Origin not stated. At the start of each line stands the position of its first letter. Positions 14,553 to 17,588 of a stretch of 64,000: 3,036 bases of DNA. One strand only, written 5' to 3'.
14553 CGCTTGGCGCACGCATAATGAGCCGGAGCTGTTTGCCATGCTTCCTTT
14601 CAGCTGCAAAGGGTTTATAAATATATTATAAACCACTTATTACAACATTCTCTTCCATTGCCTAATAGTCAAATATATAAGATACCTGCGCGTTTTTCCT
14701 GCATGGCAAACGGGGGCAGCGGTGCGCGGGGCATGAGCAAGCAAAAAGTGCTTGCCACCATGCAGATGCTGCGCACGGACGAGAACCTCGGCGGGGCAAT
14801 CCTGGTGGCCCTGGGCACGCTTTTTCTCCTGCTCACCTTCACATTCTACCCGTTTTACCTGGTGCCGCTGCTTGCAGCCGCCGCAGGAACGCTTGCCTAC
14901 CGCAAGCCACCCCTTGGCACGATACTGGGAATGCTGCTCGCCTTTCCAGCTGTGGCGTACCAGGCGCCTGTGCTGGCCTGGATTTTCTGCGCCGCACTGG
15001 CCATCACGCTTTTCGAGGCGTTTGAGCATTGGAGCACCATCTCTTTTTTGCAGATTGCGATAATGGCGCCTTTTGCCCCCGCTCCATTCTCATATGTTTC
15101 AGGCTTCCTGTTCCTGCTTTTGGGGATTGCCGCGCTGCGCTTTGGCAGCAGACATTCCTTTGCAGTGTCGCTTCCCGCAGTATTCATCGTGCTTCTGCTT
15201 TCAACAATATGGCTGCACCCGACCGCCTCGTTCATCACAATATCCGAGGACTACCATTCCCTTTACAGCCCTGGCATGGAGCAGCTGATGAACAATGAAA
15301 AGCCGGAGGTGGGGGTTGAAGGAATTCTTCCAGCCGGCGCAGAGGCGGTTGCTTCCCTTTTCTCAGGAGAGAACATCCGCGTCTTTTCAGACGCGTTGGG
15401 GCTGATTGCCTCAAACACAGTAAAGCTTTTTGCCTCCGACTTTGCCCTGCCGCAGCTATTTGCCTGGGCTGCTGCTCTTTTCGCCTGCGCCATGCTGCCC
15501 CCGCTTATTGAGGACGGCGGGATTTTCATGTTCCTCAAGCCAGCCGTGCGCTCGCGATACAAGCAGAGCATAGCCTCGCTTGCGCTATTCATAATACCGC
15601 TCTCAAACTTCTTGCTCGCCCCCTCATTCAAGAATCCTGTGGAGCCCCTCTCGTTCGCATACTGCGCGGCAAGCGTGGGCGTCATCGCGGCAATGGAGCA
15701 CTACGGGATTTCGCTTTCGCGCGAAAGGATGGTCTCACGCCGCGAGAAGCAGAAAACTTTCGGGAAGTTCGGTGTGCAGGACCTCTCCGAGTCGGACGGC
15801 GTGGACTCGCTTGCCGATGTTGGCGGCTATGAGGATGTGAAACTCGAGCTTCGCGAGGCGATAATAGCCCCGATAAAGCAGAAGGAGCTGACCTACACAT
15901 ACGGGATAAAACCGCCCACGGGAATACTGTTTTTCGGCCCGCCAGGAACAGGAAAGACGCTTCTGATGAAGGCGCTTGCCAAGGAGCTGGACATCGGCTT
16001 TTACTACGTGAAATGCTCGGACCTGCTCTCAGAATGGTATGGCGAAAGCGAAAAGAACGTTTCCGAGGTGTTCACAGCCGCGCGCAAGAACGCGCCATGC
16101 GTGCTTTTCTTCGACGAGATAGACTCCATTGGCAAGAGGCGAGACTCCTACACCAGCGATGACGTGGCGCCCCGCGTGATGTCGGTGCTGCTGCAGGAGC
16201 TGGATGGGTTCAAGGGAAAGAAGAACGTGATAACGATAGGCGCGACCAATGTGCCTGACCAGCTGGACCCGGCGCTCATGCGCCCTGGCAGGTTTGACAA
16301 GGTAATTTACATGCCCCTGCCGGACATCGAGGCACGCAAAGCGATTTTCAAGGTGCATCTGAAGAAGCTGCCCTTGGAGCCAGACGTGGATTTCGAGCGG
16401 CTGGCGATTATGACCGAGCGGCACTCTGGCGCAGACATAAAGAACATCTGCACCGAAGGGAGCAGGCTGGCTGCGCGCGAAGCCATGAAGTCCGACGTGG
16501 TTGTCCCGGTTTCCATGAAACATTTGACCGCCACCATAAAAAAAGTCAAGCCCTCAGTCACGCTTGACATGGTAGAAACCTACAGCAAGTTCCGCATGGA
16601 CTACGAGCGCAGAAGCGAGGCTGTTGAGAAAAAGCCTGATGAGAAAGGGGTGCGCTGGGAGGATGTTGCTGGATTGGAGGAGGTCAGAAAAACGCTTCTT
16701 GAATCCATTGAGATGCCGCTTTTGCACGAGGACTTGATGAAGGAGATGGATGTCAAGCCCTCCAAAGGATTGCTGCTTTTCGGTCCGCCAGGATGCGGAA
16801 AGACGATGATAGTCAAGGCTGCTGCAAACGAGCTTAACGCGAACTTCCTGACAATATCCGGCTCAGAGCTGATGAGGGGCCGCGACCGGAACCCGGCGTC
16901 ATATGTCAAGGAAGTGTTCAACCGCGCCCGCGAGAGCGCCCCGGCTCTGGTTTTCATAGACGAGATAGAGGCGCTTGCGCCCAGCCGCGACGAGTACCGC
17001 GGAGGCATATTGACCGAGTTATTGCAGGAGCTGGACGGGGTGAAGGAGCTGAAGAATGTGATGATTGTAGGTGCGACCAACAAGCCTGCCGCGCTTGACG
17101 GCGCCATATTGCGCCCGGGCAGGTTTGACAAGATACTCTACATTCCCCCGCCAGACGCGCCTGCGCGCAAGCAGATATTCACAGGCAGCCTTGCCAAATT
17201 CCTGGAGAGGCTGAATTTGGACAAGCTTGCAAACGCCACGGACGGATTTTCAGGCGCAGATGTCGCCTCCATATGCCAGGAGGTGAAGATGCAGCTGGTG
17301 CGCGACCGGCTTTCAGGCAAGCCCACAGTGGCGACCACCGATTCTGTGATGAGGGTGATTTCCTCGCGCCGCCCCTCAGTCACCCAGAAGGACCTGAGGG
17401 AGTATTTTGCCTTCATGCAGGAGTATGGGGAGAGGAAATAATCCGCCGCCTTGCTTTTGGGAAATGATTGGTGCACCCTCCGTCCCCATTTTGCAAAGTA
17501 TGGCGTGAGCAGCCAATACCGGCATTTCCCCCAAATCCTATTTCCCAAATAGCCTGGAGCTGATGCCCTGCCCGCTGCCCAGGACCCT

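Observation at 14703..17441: Tandem-AAA (CDC48-like) ATPase fused to a large polytopic membrane domain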

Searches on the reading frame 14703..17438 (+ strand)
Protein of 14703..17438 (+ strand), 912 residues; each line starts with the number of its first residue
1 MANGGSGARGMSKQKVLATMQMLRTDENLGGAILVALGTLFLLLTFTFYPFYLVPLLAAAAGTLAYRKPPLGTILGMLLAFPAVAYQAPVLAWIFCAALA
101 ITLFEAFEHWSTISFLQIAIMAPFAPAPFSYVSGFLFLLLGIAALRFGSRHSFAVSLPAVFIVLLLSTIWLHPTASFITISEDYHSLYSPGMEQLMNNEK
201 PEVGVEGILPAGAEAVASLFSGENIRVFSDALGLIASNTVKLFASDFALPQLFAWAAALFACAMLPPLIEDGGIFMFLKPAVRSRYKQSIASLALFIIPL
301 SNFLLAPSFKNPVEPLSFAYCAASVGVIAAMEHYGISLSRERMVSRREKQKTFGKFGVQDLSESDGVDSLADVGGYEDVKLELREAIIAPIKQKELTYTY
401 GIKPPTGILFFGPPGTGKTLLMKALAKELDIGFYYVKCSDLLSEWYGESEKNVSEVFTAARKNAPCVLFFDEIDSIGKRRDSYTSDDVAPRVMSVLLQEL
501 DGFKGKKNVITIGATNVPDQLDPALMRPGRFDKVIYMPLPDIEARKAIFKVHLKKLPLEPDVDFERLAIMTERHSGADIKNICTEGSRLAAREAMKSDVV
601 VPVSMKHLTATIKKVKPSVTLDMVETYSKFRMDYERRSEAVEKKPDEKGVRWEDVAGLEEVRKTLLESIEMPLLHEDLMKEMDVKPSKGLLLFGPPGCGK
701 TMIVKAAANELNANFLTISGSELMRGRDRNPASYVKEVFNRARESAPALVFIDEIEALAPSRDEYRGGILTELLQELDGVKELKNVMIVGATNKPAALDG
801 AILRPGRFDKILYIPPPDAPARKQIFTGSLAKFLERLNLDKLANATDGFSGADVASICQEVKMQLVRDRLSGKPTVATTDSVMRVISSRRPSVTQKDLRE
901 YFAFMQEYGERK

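Call 3: search_protein_families(library=pfam, proteins=[window:14703-17438:+], max_evalue=0.01)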
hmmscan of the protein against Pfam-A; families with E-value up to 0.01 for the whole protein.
window:14703-17438:+ (912 aa): 42 families (the best 25 are shown)
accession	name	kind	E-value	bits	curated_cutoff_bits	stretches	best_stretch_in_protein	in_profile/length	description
PF00004.35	AAA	-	5.8e-82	273.1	21.2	2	408-539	1-131/131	ATPase family associated with various cellular activities (AAA)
PF17862.7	AAA_lid_3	-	2.7e-20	72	27.2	2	837-871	2-36/45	AAA+ lid domain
PF13173.12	AAA_14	-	1.5e-13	51.3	27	2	689-758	4-74/129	AAA domain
PF07728.20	AAA_5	-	6.3e-13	49.4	22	2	690-760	2-80/139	AAA domain (dynein-related subfamily)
PF07724.20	AAA_2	-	2.4e-12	47.6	27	2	406-502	4-101/166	AAA domain (Cdc48 subfamily)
PF05496.18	RuvB_N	-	1.5e-11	44.8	27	2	689-764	35-102/159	Holliday junction DNA helicase RuvB P-loop domain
PF13401.12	AAA_22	-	2.8e-11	44.3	27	2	408-440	8-43/130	AAA domain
PF13191.12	AAA_16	-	4e-10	40.9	32.6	1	688-842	25-134/167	AAA ATPase domain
PF09336.16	Vps4_C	-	3.7e-09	36.9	21.3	1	873-909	26-61/61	Vps4 C terminal oligomerisation domain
PF13207.12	AAA_17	-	7e-09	36.5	27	1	411-449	1-37/136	AAA domain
PF12775.13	AAA_7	-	1.1e-07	32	25.8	0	684-718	30-65/181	P-loop containing dynein motor region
PF06068.19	TIP49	-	3.8e-07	30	23.8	0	687-725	50-90/347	TIP49 P-loop domain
PF00910.28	RNA_helicase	-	4.3e-07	30.8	21.5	0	408-430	1-23/105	RNA helicase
PF13671.12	AAA_33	-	1.1e-06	29.4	27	0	691-745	3-58/143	AAA domain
PF13238.12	AAA_18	-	1.4e-06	29.2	29.4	1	408-452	1-44/128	AAA domain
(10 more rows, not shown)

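Call 4: search_protein_families(library=ncbifam, proteins=[window:14703-17438:+], max_evalue=0.01)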
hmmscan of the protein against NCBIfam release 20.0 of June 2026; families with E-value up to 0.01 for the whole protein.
window:14703-17438:+ (912 aa): 59 families (the best 25 are shown)
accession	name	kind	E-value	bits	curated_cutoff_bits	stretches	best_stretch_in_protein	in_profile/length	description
TIGR01243.1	CDC48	subfamily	2.3e-154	515.5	802.65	2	371-636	453-731/733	CDC48 family AAA ATPase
NF003069.1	PRK03992.1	subfamily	3.2e-143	477.5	500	2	361-616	122-373/379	proteasome-activating nucleotidase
TIGR01242.2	TIGR01242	subfamily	1e-136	455.6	500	2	370-616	113-356/362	proteasome-activating nucleotidase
TIGR01241.2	FtsH_fam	equivalog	9e-126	421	600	2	341-615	130-402/598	ATP-dependent zinc metalloprotease FtsH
NF047748.1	PrtsmActNtasePan1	equivalog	2.1e-117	392.5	750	2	358-595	136-374/405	proteasome-activating nucleotidase Pan1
NF047747.1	PrtsmActNtasePan2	equivalog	3.2e-115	385.5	700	2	363-598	144-379/397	proteasome-activating nucleotidase Pan2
NF041006.2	cell_div_CdvC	equivalog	2.5e-108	362.3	650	2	369-632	101-366/370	cell division protein CdvC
NF008004.0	PRK10733.1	equivalog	2.8e-92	309.7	1008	2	352-597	133-379/644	ATP-dependent zinc metalloprotease FtsH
TIGR03689.1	pup_AAA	equivalog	4.5e-90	302.8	504.75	2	369-562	180-388/512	proteasome ATPase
NF042959.1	IteA_antiphage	equivalog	1.8e-69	234.7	510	2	388-590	108-304/367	anti-phage ATPase IteA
NF003229.0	PRK04195.1-5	equivalog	2.3e-17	62.8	280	2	652-774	16-128/413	replication factor C large subunit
NF003230.0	PRK04195.1-6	equivalog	9.2e-14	51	441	2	653-792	14-137/494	replication factor C large subunit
TIGR00635.1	ruvB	equivalog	1.2e-13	50.8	299.05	2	689-765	32-100/305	Holliday junction branch migration DNA helicase RuvB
TIGR03922.1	T7SS_EccA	equivalog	3.5e-12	45.7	466.65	1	408-517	315-427/557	type VII secretion AAA-ATPase EccA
NF000868.0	PRK00080.1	equivalog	4e-12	45.7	282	2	688-764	52-120/330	Holliday junction branch migration DNA helicase RuvB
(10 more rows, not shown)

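Call 54: find_related_loci(query=window:14703-17438:+, collection=genome_contigs, flank=8000)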
Query window:14703-17438:+ (912 aa) in genome_contigs; peptide patterns used: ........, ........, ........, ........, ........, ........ (x = any residue, [..] = any of these).
74 stretches matched a pattern; 47 encode a relative of the query (tblastn E <= 1e-3); 47 distinct loci.
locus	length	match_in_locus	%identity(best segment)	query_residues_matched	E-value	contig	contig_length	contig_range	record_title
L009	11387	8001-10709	78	9-912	0e+0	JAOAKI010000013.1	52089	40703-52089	MAG: Candidatus Micrarchaeota archaeon isolate SKW47 k141_1277969, whole genome shotgun sequence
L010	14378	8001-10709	78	9-912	0e+0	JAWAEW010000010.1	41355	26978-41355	MAG: Candidatus Anstonellaceae archaeon isolate QQ_201907_bins_174 QQ_201907_bins_174_scaffold_10, whole genome shotgun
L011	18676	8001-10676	73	9-912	0e+0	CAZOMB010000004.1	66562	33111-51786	MAG TPA_asm: Candidatus Micrarchaeota archaeon isolate binchicken_co334_127 genome assembly, contig: NODE_594_length_665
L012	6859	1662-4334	73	9-912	0e+0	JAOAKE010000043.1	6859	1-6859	MAG: Candidatus Micrarchaeota archaeon isolate SKW311 NODE_43_length_6859_cov_4.983928, whole genome shotgun sequence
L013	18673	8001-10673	73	11-912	0e+0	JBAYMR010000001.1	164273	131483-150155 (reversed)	MAG: Candidatus Micrarchaeia archaeon isolate SO_2016_LW1_44 scaffold00026_LW64-88_2016, whole genome shotgun sequence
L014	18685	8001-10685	72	11-912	0e+0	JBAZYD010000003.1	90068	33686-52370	MAG: Candidatus Micrarchaeia archaeon isolate SO_2017_GW1_72 NODE_1594_length_90068_cov_1.331339_OW334_2017, whole genom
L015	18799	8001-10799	69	1-912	0e+0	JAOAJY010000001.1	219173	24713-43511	MAG: Candidatus Micrarchaeota archaeon isolate SKW29 NODE_1_length_219173_cov_8.229023, whole genome shotgun sequence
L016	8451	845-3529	71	11-912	0e+0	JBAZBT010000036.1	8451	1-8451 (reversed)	MAG: Candidatus Micrarchaeia archaeon isolate SO_2017_GW1_119 NODE_31477_length_8451_cov_1.125541_OW334_2017, whole geno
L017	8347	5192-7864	72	11-912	0e+0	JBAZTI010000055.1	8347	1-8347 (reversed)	MAG: Candidatus Micrarchaeia archaeon isolate SO_2017_GW1_2 NODE_32027_length_8347_cov_1.050973_OW334_2017, whole genome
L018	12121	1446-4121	71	8-912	0e+0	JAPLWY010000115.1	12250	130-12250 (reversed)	MAG: Candidatus Micrarchaeota archaeon isolate LacPavin_0419_WC90_MAG_52_6 LacPavin_0419_WC90_scaffold_542222, whole gen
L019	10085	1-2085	80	217-912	0e+0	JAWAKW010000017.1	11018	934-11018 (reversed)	MAG: Candidatus Anstonellaceae archaeon isolate SRBZ-1_202007_bins_105 SRBZ-1_202007_bins_105_scaffold_17, whole genome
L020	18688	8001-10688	73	5-912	0e+0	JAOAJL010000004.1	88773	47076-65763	MAG: Candidatus Micrarchaeota archaeon isolate SKW198 NODE_4_length_88773_cov_5.053373, whole genome shotgun sequence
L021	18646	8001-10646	56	11-912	0e+0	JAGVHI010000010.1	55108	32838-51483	MAG: archaeon isolate DeMMO2_26 c_000000042589, whole genome shotgun sequence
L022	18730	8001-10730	54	2-912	0e+0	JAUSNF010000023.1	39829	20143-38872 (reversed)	MAG: Candidatus Burarchaeum sp. isolate E19_metabat.bin.22 E19_k141_715615, whole genome shotgun sequence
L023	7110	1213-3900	54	11-912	0e+0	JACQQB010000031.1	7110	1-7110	MAG: Candidatus Micrarchaeota archaeon isolate NC_groundwater_1322_Ag_S-0.2um_40_33 S_p2_S4_coassembly_k141_947661, whol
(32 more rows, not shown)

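Call 67: predict_structure(alignment_id=A2)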
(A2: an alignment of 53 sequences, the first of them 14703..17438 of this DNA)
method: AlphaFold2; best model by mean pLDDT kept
length: 912 residues; sequences in the alignment: 53
mean_pLDDT: 82.6   pTM: 0.54
mean pLDDT of the five models: 82.6, 81.9, 79.5, 79.1, 78.6
residues with pLDDT >= 90: 181; 70-90: 631; 50-70: 85; < 50: 15
segments of 3 or more residues with pLDDT < 50: 1-7, 639-645
pLDDT, mean of each block of 10 residues (from residue 1): 42 65 71 92 93 94 93 95 91 90 91 91 90 89 84 84 91 85 86 82 91 89 85 90 89 91 84 72 82 93 88 89 93 79 66 57 63 79 84 78 84 84 82 83 79 85 84 86 75 87 71 89 85 87 85 84 89 86 89 83 89 86 82 67 52 79 81 73 78 88 85 83 70 80 82 86 68 80 77 87 82 88 87 85 89 88 86 81 88 85 80 62
secondary structure, 60 per line:
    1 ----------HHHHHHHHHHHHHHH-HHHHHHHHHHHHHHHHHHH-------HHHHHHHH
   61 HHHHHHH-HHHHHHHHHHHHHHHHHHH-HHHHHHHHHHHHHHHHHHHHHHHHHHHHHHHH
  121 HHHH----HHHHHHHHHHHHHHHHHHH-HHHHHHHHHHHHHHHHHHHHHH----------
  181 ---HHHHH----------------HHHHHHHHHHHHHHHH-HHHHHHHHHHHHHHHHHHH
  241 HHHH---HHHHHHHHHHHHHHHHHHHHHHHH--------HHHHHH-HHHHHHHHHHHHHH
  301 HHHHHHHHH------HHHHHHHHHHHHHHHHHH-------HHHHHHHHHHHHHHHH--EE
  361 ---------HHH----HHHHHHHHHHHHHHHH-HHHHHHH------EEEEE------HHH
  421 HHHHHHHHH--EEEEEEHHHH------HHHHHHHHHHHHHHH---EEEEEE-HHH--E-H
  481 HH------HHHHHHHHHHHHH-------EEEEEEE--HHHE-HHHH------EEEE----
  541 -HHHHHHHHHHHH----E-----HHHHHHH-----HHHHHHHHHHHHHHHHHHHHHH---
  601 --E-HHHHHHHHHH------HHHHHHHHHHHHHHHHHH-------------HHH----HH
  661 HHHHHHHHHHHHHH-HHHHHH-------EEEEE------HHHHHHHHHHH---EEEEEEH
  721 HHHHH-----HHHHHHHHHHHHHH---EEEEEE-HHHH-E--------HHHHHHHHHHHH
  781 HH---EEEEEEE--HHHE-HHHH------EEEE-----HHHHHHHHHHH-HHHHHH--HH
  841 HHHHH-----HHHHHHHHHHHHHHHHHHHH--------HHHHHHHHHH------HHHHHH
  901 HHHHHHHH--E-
elements in order (helices of 4 or more, strands of 3 or more residues): H11-25 H27-45 H53-67 H69-87 H89-124 H129-147 H149-170 H184-188 H205-220 H222-244 H248-271 H280-285 H287-309 H316-333 H341-356 H377-392 H394-400 E407-411 H418-429 E432-437 H438-441 H448-462 E466-471 H489-501 E509-515 H523-526 E533-536 H542-553 H564-570 H576-597 H605-614 H621-638 H659-674 H676-681 E689-693 H700-710 E714-719 H720-725 H731-744 E748-753 H755-758 H769-782 E786-792 H800-803 E810-813 H819-829 H831-836 H839-845 H851-870 H879-888 H895-908
